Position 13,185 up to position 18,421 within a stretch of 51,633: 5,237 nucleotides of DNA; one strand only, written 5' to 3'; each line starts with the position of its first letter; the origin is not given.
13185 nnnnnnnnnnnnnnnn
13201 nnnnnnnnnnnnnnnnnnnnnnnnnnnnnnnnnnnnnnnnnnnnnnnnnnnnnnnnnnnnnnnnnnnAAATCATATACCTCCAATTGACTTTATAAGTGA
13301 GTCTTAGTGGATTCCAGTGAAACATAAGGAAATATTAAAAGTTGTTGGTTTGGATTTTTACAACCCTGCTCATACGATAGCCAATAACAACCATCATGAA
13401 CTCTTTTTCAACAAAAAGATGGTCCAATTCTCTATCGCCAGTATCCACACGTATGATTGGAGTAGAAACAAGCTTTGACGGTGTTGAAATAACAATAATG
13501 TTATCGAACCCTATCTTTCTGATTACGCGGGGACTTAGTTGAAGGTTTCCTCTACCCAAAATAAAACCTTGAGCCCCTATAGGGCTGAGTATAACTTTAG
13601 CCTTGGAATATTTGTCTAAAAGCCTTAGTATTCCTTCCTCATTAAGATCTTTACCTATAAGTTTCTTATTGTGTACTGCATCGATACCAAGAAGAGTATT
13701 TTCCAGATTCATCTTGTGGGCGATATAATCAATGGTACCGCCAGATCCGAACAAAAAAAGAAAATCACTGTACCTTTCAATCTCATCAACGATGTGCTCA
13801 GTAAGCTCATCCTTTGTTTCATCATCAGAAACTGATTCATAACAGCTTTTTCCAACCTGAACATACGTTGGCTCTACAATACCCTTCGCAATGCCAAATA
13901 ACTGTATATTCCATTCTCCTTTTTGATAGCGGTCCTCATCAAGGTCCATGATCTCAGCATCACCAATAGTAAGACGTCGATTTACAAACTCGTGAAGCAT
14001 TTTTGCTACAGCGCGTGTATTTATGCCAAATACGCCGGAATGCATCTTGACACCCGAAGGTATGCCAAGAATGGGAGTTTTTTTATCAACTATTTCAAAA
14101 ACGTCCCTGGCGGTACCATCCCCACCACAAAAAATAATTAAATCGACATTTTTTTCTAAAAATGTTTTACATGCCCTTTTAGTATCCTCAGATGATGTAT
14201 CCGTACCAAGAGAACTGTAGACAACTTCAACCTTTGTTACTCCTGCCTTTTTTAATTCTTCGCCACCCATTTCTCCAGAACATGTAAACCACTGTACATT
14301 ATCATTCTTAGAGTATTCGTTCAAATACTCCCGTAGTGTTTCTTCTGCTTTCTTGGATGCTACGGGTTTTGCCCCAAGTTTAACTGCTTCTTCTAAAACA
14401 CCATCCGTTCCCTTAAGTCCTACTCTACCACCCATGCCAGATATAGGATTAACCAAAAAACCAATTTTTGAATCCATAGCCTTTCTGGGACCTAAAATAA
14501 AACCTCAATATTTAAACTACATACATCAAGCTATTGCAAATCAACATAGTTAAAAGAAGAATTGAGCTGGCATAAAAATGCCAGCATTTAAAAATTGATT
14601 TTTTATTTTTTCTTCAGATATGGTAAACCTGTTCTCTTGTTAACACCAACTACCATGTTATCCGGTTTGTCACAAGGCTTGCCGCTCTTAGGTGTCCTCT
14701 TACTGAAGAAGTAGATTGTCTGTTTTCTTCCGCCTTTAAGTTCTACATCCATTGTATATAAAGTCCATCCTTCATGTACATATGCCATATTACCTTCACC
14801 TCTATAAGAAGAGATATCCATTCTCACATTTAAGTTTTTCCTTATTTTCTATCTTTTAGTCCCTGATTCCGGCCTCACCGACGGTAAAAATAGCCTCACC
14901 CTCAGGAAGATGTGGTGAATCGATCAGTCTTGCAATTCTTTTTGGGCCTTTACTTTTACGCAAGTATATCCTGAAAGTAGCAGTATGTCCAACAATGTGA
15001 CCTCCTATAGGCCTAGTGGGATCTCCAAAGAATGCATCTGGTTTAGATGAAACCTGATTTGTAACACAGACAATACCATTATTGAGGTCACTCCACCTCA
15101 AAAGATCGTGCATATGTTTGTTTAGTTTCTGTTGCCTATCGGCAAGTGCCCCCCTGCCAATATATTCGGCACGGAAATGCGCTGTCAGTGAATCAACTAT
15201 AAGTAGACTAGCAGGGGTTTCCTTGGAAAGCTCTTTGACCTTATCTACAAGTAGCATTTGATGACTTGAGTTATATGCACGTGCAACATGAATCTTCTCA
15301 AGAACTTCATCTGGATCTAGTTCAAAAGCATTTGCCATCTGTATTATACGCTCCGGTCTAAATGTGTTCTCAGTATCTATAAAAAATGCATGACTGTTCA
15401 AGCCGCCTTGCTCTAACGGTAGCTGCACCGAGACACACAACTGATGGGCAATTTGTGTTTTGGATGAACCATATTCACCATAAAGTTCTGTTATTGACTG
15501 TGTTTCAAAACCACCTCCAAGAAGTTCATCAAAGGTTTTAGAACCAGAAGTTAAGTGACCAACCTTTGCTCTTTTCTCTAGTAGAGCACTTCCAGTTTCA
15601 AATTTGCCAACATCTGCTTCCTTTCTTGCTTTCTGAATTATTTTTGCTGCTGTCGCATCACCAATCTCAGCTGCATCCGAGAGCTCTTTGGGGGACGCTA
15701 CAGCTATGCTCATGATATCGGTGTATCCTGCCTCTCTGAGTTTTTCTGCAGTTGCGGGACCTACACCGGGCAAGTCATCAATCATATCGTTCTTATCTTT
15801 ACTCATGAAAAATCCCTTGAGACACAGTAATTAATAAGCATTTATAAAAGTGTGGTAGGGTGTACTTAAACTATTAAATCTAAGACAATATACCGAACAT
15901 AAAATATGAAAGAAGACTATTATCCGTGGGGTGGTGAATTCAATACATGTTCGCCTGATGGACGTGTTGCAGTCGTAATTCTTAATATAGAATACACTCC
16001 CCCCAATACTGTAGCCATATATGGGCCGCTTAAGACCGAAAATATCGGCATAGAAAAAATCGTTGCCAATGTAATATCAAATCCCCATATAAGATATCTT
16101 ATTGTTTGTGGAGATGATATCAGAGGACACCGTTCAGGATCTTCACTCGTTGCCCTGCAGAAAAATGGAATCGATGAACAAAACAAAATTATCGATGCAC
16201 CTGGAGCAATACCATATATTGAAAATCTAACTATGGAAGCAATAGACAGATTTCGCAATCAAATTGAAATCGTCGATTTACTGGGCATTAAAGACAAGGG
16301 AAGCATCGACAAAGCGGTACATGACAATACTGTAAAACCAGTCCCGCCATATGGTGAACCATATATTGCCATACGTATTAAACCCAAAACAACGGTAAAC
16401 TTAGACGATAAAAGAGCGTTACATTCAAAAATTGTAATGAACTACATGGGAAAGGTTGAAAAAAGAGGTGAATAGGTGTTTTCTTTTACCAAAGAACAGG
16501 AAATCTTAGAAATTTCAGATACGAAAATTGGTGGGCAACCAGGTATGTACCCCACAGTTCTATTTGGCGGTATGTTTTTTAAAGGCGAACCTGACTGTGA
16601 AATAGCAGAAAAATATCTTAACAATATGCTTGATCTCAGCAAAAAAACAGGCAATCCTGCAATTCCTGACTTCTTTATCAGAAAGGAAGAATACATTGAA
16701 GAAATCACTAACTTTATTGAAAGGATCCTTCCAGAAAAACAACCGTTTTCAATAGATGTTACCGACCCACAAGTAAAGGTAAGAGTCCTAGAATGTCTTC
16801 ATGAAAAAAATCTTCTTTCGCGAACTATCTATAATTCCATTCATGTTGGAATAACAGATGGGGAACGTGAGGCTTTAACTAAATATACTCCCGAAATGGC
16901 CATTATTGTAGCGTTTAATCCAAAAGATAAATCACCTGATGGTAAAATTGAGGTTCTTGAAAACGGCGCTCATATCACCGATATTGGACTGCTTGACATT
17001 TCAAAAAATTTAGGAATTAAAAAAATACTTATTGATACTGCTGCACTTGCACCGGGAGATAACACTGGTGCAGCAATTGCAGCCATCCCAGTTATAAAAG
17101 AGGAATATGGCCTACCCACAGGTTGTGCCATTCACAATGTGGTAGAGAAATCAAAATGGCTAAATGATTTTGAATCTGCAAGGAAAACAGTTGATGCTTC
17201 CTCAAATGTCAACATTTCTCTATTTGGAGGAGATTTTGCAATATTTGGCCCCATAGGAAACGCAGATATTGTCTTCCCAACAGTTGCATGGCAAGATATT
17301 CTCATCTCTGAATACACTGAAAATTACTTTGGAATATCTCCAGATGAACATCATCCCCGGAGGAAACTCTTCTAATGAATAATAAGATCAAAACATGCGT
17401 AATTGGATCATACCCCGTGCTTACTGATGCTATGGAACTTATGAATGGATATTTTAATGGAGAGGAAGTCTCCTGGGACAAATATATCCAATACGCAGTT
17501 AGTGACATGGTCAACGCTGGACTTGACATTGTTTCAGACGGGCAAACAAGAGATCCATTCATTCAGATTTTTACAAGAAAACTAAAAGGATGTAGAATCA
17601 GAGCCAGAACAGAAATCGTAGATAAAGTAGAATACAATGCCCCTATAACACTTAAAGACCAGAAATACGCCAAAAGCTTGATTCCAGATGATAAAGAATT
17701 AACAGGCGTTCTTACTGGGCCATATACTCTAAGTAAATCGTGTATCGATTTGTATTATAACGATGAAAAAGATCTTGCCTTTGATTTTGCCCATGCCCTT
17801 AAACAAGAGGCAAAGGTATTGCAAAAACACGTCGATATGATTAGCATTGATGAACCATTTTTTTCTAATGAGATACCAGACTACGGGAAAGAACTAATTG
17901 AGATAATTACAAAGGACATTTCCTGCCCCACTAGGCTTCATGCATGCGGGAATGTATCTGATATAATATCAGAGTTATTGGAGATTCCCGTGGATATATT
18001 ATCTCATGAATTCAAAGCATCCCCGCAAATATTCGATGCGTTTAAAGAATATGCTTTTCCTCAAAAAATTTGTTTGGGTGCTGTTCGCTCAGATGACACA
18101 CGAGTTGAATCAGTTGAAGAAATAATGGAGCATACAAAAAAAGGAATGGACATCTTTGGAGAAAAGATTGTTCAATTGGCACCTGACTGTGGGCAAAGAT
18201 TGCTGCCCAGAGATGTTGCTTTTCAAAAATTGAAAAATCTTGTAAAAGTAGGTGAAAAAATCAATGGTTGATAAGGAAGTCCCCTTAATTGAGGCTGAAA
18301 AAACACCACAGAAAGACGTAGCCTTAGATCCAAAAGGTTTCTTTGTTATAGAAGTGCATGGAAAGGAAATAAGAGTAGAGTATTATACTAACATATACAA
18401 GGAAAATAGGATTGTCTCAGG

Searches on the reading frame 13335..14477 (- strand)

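Call 30: search_protein_families(library=pfam, proteins=[window:13335-14477:-], max_evalue=0.001)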
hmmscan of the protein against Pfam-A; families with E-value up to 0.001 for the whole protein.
window:13335-14477:- (380 aa): 3 families
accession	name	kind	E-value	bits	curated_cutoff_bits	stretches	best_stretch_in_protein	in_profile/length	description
PF01513.26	NAD_kinase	-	1.1e-20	74.7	25.5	1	5-168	1-129/130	ATP-NAD kinase N-terminal domain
PF20143.4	NAD_kinase_C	-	1.4e-13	51.1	23.7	1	243-374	8-125/126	ATP-NAD kinase C-terminal domain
PF00781.29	DAGK_cat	-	6.5e-08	32.7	23.6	1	92-142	38-90/125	Diacylglycerol kinase catalytic domain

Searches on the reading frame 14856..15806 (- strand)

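Call 31: search_protein_families(library=pfam, proteins=[window:14856-15806:-], max_evalue=0.001)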
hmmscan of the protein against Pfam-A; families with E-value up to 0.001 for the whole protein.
window:14856-15806:- (316 aa): 9 families
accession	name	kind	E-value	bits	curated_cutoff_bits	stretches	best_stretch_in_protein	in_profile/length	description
PF08423.17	Rad51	-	4.6e-90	301.6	22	1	78-316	1-243/244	Rad51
PF14520.12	HHH_5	-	3.9e-13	50.1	27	1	9-62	4-57/57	Helix-hairpin-helix domain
PF00154.27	RecA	-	3.3e-10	40.3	27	1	77-289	25-225/262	recA bacterial DNA recombination protein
PF06745.19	ATPase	-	1.7e-07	31.3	26.6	1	87-212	3-132/231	KaiC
PF00633.29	HHH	-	1.1e-06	28.6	24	0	9-25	13-29/30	Helix-hairpin-helix motif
PF11731.14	Cdd1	-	0.00027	21.5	25.5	1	7-46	6-45/86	Pathogenicity locus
PF10391.15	DNA_pol_lambd_f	-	0.00046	20.4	29.8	0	14-49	8-43/51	Fingers domain of DNA polymerase lambda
PF12826.13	HHH_2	-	0.00055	20.5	27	0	13-58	9-53/64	Helix-hairpin-helix motif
PF14716.13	HHH_8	-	0.00083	20.1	30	0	10-25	51-66/73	Helix-hairpin-helix domain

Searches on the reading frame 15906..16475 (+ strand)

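Call 31: search_protein_families(library=pfam, proteins=[window:15906-16475:+], max_evalue=0.001)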
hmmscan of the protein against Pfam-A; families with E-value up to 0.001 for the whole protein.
window:15906-16475:+ (189 aa): 1 family
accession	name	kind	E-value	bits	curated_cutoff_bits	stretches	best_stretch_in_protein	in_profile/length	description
PF04208.19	MtrA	-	2e-47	161.5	25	1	8-159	11-166/173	Tetrahydromethanopterin S-methyltransferase, subunit A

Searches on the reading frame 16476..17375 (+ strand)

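Call 31: search_protein_families(library=pfam, proteins=[window:16476-17375:+], max_evalue=0.001)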
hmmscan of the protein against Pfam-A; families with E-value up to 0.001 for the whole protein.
window:16476-17375:+ (299 aa): 1 family
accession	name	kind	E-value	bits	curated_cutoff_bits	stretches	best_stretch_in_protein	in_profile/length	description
PF02007.24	MtrH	-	1.7e-63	215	22.8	1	6-283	1-293/299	Tetrahydromethanopterin S-methyltransferase MtrH subunit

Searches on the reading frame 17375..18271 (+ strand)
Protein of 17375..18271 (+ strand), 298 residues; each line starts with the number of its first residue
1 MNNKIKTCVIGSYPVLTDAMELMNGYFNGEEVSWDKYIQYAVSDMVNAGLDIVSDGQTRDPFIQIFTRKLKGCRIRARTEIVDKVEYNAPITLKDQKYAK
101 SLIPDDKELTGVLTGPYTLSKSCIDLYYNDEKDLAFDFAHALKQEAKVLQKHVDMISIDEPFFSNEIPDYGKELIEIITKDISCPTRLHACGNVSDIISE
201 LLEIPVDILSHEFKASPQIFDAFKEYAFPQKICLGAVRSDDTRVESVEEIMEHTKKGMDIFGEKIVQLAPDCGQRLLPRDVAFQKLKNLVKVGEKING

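Call 31: search_protein_families(library=pfam, proteins=[window:17375-18271:+], max_evalue=0.001)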
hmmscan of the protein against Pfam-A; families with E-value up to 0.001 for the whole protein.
window:17375-18271:+ (298 aa): 2 families
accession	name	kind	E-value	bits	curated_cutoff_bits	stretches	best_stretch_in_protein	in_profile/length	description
PF01717.24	Meth_synt_2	-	2.9e-34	119.3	21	1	6-294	2-323/324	Cobalamin-independent synthase, Catalytic domain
PF01208.23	URO-D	-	8e-05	22.2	23.9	0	170-292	224-342/346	Uroporphyrinogen decarboxylase (URO-D)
